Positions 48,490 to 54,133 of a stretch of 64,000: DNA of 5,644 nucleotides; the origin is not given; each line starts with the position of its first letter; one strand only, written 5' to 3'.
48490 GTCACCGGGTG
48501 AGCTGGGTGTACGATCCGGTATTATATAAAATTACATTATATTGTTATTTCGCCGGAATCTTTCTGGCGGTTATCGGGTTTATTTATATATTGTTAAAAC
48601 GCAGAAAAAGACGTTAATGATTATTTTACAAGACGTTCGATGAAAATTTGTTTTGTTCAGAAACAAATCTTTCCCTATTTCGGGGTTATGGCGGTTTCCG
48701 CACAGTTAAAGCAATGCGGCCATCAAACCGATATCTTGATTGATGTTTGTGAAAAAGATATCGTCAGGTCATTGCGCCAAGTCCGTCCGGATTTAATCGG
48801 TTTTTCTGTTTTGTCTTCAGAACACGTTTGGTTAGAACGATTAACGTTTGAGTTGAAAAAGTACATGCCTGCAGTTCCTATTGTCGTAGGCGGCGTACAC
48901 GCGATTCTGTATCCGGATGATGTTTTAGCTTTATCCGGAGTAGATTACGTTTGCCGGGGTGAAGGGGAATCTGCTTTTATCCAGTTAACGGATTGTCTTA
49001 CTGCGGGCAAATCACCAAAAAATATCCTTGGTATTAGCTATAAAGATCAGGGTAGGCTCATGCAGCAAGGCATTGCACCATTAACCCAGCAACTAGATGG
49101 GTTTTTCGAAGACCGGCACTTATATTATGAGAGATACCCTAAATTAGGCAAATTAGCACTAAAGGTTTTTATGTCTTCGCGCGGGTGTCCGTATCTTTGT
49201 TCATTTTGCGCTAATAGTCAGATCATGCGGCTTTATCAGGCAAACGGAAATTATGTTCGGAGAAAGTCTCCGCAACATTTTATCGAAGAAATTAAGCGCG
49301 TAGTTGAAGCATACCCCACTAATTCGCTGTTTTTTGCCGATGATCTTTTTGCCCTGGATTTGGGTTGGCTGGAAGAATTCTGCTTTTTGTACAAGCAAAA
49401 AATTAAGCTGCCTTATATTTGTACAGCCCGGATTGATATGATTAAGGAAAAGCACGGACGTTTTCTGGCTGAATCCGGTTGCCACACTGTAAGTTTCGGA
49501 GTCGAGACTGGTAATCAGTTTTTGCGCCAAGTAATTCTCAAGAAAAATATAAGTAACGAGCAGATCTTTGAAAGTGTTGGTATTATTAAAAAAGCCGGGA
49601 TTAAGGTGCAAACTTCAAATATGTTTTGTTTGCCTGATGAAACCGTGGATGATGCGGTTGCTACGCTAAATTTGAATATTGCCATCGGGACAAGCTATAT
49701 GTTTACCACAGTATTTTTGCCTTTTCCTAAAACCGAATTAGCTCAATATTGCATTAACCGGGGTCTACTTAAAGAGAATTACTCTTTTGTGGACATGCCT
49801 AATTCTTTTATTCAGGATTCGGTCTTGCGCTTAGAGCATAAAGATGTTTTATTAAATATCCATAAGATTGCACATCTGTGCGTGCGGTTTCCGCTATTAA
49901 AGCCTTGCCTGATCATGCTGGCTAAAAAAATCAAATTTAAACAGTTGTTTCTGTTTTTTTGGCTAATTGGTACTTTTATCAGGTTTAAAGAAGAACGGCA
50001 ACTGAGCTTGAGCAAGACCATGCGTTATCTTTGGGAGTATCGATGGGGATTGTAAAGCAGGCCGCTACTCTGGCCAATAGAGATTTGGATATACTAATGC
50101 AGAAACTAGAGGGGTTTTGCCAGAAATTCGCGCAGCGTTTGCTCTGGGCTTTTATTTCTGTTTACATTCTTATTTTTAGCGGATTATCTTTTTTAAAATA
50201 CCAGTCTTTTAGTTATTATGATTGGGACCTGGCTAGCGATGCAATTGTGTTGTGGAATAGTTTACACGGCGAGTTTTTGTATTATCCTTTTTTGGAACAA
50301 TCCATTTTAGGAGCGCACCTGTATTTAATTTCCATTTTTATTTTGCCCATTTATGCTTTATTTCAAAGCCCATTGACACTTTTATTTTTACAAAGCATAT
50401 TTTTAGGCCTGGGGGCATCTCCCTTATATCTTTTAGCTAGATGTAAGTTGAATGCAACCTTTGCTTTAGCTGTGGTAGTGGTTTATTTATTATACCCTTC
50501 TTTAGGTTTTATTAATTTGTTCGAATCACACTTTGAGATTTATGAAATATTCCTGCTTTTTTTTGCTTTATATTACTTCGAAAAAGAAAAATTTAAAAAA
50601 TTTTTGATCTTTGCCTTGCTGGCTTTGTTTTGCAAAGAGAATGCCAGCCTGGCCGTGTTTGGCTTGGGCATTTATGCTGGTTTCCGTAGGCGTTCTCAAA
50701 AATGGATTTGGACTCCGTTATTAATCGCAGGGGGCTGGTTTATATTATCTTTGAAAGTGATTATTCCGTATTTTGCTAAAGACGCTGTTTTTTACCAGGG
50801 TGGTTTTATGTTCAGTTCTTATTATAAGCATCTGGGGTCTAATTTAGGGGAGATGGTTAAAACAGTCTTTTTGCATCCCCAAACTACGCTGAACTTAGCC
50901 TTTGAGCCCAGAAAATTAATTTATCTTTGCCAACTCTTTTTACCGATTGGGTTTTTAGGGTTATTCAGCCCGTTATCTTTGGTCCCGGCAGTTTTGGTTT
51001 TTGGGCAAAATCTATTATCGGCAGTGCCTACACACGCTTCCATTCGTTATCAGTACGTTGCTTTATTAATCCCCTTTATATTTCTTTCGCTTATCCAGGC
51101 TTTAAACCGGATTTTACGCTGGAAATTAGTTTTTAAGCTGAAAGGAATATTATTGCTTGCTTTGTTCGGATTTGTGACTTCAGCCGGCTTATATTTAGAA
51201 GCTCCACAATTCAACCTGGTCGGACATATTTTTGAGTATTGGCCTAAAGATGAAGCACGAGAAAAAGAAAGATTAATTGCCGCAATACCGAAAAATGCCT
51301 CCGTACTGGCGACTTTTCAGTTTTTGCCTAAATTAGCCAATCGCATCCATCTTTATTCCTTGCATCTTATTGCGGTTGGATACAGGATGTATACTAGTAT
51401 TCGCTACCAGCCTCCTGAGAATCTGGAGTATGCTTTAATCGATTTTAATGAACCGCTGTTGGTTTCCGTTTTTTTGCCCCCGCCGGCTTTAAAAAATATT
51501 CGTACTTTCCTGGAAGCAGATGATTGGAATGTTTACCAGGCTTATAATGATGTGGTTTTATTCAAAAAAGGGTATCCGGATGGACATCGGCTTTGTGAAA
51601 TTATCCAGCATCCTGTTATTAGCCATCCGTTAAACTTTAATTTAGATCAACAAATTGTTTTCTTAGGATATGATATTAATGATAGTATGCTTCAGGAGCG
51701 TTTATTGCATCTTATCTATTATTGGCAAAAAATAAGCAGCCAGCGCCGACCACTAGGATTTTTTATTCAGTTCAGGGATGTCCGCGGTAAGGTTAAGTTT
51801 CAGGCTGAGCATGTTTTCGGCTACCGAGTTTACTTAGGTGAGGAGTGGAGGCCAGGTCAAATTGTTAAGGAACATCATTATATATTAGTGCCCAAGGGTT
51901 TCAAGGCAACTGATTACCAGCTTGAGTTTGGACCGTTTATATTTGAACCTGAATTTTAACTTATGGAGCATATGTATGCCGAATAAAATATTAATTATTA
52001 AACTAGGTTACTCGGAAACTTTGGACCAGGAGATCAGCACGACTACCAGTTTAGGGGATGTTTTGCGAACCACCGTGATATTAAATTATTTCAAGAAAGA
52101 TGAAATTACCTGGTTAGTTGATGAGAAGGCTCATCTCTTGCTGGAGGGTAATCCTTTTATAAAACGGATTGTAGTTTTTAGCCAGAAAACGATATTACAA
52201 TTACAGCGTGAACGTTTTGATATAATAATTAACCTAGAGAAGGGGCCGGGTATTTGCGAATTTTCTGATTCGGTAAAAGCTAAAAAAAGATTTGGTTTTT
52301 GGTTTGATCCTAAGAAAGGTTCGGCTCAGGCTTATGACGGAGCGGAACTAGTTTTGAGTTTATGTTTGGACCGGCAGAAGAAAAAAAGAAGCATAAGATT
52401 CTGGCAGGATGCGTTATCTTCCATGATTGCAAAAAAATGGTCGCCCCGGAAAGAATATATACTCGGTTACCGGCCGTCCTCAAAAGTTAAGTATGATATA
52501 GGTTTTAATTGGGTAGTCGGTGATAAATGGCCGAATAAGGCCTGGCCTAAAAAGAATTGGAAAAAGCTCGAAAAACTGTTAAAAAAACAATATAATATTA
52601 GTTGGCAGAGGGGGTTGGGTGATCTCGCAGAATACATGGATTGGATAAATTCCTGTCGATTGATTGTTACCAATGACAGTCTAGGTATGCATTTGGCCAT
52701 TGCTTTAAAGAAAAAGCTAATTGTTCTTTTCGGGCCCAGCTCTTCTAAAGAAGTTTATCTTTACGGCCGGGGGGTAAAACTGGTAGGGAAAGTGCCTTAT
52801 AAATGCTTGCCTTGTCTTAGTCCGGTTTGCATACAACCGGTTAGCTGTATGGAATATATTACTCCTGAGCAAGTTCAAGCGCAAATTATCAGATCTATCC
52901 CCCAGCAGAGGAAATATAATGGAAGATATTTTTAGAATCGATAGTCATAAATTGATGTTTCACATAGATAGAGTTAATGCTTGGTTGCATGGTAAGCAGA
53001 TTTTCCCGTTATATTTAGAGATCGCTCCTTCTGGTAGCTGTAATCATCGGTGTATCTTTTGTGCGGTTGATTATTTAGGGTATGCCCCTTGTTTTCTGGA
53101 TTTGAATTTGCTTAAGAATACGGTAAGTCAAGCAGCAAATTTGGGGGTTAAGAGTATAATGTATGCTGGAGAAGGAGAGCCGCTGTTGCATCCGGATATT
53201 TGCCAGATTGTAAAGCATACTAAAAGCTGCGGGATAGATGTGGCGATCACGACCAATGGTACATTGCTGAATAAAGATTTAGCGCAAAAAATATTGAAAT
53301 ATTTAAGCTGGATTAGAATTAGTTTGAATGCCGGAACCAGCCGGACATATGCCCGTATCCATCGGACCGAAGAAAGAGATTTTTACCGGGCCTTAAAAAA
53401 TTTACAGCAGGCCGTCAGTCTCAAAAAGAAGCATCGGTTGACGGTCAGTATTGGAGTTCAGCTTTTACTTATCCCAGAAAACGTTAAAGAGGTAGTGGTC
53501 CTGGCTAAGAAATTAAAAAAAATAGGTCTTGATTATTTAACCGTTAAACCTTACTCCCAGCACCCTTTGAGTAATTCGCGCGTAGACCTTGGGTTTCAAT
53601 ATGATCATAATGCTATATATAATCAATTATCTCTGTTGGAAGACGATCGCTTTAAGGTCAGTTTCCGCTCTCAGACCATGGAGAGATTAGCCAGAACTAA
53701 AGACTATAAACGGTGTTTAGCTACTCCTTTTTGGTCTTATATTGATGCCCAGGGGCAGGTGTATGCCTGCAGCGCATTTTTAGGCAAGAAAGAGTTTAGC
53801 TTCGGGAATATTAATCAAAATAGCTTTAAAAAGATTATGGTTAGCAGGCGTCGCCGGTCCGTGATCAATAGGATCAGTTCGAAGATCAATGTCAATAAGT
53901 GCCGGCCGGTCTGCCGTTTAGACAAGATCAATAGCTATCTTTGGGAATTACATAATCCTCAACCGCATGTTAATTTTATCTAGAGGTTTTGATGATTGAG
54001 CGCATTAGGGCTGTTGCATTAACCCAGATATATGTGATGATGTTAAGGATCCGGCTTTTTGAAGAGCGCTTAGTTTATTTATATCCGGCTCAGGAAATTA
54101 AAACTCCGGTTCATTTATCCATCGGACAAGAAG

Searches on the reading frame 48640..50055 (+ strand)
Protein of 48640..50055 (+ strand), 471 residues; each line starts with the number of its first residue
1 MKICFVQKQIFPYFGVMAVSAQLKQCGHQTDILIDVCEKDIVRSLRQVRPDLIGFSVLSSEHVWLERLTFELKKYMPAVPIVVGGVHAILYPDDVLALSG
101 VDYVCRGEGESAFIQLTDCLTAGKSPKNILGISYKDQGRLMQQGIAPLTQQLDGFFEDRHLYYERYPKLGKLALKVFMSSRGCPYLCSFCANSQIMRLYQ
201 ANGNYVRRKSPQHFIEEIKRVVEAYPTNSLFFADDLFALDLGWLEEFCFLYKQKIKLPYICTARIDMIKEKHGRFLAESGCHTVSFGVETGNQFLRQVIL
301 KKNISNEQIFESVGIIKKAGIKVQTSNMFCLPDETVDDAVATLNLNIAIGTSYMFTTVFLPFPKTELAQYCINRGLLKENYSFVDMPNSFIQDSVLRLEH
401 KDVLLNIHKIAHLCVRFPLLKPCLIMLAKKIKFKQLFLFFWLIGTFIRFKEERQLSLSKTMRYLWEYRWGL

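Call 3: search_protein_families(library=pfam, proteins=[window:48640-50055:+], max_evalue=1)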
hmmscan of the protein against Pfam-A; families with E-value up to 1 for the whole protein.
window:48640-50055:+ (471 aa): 3 families
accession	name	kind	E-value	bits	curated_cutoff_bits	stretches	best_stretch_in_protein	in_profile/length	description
PF02310.24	B12-binding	-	6e-23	81.4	32.1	1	9-116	10-120/121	B12 binding domain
PF04055.27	Radical_SAM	-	5.8e-19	69.3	29.5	1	180-344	4-164/166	Radical SAM superfamily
PF19864.5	Radical_SAM_N2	-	0.075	12.9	29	1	78-125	85-130/151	Radical SAM proteins, N-terminal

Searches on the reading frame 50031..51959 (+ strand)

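Call 3: search_protein_families(library=pfam, proteins=[window:50031-51959:+], max_evalue=1)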
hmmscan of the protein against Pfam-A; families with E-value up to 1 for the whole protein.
window:50031-51959:+ (642 aa): 1 family
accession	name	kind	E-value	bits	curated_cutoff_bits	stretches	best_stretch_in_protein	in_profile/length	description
PF09852.15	DUF2079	-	2.3e-58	198.8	28.2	1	57-445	2-401/459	Predicted membrane protein (DUF2079)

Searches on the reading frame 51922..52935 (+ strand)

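Call 3: search_protein_families(library=pfam, proteins=[window:51922-52935:+], max_evalue=1)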
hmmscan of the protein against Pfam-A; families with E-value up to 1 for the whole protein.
window:51922-52935:+ (337 aa): 2 families
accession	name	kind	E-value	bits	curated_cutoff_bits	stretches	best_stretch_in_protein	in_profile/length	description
PF01075.23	Glyco_transf_9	-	8.3e-15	55.2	22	1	234-304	173-242/247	Glycosyltransferase family 9 (heptosyltransferase)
PF20869.2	FAM186A_PQQAQ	-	0.012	15.7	45.7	1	314-330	12-28/42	FAM186A, PQQAQ repeat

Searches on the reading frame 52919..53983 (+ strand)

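Call 3: search_protein_families(library=pfam, proteins=[window:52919-53983:+], max_evalue=1)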
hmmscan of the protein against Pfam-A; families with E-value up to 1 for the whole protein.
window:52919-53983:+ (354 aa): 3 families
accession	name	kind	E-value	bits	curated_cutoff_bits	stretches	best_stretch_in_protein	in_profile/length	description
PF04055.27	Radical_SAM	-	9.2e-20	71.9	29.5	1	37-193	3-160/166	Radical SAM superfamily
PF13186.11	SPASM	-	1.1e-06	29.3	21.5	1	272-329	7-64/67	Iron-sulfur cluster-binding domain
PF00702.32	Hydrolase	-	0.22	12.3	26.4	1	82-164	91-169/191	haloacid dehalogenase-like hydrolase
